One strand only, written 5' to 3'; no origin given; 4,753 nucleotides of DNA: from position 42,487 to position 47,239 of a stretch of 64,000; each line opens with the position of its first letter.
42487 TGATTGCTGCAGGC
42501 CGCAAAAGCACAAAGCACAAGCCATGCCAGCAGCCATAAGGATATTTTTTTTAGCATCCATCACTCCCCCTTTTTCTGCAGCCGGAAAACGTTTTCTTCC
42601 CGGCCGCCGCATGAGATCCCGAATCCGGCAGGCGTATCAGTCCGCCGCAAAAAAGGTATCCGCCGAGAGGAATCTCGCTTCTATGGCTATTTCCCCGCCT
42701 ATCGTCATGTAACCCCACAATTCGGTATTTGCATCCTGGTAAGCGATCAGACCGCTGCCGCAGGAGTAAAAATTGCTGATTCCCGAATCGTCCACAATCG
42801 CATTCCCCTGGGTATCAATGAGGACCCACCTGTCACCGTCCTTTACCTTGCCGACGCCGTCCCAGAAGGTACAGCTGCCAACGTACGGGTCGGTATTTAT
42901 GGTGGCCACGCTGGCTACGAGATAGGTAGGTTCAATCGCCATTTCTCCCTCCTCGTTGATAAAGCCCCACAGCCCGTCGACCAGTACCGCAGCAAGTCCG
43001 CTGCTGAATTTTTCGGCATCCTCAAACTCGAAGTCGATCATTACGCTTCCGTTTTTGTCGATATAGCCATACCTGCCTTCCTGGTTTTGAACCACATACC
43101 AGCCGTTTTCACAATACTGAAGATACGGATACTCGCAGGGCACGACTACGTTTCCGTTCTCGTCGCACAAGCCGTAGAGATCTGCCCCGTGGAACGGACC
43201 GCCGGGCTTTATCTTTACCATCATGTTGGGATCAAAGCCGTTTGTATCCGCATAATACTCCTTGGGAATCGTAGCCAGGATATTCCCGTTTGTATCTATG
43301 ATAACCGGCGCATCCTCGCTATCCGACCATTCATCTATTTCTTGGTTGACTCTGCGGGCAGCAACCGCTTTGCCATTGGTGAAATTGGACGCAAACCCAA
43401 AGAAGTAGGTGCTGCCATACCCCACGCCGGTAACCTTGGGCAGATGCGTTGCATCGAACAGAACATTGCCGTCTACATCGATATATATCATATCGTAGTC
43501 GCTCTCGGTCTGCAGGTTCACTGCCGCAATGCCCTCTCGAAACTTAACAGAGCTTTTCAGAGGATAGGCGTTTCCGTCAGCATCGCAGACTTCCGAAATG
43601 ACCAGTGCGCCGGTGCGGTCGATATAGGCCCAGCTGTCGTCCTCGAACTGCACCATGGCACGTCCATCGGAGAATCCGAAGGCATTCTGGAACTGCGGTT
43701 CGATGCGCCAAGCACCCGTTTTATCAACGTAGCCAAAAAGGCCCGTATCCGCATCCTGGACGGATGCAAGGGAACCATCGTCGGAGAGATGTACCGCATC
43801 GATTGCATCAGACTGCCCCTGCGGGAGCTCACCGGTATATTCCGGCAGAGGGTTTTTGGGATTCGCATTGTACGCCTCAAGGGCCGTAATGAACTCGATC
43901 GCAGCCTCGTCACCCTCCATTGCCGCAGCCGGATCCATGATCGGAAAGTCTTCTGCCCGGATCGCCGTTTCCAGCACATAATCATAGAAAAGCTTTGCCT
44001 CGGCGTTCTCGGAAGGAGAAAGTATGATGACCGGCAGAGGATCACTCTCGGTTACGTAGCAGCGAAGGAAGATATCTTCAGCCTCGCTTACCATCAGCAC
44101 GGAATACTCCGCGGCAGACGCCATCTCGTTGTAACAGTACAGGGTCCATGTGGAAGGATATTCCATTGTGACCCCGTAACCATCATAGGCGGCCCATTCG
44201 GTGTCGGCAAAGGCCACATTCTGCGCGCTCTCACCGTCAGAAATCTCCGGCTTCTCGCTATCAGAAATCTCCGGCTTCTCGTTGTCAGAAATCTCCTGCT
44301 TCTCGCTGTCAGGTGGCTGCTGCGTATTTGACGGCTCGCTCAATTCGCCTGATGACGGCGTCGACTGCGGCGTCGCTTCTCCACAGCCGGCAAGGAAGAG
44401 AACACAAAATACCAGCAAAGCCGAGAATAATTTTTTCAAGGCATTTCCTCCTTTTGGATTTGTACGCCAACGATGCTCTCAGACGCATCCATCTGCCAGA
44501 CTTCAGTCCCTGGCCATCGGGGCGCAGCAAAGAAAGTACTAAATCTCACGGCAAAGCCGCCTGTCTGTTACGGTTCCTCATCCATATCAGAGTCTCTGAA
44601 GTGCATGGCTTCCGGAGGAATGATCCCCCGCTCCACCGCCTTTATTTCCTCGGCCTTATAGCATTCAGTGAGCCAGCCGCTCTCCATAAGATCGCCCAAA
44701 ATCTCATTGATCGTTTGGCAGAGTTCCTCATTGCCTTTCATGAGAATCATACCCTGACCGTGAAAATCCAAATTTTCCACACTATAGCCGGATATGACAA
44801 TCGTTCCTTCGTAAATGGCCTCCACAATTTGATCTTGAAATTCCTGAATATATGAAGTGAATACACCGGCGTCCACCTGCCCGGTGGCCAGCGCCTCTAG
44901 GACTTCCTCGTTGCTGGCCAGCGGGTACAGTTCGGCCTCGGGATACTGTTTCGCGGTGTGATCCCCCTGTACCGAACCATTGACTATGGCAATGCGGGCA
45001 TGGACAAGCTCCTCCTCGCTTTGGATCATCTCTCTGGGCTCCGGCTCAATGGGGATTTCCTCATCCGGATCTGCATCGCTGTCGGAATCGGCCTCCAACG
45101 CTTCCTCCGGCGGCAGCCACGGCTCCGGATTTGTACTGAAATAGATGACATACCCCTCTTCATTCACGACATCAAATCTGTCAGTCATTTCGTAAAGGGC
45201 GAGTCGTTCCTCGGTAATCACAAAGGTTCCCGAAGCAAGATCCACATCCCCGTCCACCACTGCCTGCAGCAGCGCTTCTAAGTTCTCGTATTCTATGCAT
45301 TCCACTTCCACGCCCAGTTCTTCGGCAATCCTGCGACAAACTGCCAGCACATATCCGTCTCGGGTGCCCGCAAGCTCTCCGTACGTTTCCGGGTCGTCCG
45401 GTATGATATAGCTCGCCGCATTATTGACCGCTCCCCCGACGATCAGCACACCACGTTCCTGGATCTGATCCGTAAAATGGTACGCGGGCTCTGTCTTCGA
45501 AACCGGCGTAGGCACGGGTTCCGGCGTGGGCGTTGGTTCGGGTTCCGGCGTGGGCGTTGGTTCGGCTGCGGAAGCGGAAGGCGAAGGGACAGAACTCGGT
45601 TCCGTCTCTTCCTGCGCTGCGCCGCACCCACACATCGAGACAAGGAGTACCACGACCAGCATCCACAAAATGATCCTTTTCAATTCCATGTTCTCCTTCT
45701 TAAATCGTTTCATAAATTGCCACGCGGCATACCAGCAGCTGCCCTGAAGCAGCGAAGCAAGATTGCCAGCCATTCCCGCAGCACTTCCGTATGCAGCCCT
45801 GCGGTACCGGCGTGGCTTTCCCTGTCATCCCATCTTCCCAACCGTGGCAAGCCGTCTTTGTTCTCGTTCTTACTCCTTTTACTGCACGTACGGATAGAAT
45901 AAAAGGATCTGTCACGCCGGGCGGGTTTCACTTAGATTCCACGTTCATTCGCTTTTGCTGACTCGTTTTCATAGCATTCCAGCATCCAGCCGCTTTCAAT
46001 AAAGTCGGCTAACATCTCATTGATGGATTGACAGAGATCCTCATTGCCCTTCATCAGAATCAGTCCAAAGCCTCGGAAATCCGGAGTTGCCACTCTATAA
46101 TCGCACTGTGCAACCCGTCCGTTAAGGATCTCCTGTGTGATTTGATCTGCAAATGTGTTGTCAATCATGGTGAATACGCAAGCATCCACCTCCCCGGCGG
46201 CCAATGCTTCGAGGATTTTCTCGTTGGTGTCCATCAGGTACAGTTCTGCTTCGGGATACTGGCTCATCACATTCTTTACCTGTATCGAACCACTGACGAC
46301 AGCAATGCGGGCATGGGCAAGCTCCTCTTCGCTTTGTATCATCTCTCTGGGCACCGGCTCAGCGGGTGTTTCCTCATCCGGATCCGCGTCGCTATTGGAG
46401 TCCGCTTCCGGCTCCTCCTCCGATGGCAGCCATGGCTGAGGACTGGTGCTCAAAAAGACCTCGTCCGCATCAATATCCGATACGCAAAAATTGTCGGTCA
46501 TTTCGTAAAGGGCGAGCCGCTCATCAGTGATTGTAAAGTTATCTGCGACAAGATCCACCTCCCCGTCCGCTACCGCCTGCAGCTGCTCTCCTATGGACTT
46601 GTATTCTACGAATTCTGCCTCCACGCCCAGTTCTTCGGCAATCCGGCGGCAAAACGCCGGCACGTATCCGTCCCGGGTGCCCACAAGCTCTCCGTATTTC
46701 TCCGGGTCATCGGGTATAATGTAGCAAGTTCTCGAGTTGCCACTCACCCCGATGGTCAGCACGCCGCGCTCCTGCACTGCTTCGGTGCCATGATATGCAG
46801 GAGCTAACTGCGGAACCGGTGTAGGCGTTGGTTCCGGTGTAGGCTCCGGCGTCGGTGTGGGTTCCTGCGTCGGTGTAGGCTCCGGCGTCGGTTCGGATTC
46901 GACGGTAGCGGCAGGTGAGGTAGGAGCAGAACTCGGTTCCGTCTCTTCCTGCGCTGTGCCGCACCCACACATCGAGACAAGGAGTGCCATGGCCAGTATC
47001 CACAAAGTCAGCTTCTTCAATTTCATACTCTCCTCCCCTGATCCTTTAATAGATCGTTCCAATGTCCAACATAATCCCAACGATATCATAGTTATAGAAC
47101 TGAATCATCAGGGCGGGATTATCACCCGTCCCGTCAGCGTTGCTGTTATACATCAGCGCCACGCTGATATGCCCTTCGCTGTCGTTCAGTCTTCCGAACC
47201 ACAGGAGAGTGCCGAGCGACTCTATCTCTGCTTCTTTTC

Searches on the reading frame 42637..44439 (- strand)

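Call 37: search_protein_families(library=pfam, proteins=[window:42637-44439:-], max_evalue=0.00001)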
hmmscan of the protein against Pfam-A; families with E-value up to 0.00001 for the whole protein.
window:42637-44439:- (600 aa): 1 family
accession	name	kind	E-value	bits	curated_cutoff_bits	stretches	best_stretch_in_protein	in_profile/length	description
PF14903.11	WG_beta_rep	-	1.7e-31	108.3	25.6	2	457-491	1-35/35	WG containing repeat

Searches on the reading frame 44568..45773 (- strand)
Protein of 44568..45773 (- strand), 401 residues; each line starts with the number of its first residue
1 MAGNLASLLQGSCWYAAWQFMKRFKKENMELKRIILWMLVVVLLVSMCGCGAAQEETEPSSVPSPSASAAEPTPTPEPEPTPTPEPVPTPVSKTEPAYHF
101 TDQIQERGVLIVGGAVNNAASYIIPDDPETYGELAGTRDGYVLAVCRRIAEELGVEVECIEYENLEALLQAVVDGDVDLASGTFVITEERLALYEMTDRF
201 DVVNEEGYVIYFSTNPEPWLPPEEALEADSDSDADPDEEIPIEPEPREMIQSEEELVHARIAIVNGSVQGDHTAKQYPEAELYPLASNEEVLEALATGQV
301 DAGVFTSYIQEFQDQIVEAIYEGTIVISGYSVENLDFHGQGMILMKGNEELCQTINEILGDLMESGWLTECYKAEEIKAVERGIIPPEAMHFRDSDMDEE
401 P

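Call 37: search_protein_families(library=pfam, proteins=[window:44568-45773:-], max_evalue=0.00001)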
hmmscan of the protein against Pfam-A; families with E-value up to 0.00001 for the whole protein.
window:44568-45773:- (401 aa): 1 family
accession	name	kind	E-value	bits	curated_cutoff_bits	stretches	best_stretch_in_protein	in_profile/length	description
PF00497.25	SBP_bac_3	-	8.6e-15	55.1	26.4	1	131-373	14-127/132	Bacterial extracellular solute-binding proteins, family 3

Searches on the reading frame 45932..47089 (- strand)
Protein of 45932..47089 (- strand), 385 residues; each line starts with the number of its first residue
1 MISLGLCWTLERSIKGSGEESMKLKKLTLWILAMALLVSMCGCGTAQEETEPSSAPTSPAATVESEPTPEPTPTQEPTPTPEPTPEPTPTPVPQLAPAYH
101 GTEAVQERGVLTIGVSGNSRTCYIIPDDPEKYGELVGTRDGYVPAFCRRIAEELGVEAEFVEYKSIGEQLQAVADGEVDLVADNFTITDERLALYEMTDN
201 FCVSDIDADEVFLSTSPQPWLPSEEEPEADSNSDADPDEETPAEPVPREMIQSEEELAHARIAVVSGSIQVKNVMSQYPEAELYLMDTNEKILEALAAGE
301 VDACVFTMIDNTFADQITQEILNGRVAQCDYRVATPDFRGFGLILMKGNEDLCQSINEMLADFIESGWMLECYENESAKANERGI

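Call 37: search_protein_families(library=pfam, proteins=[window:45932-47089:-], max_evalue=0.00001)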
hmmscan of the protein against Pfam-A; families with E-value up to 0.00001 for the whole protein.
window:45932-47089:- (385 aa): 1 family
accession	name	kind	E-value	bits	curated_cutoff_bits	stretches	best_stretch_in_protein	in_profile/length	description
PF00497.25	SBP_bac_3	-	5.6e-14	52.5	26.4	1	137-374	19-127/132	Bacterial extracellular solute-binding proteins, family 3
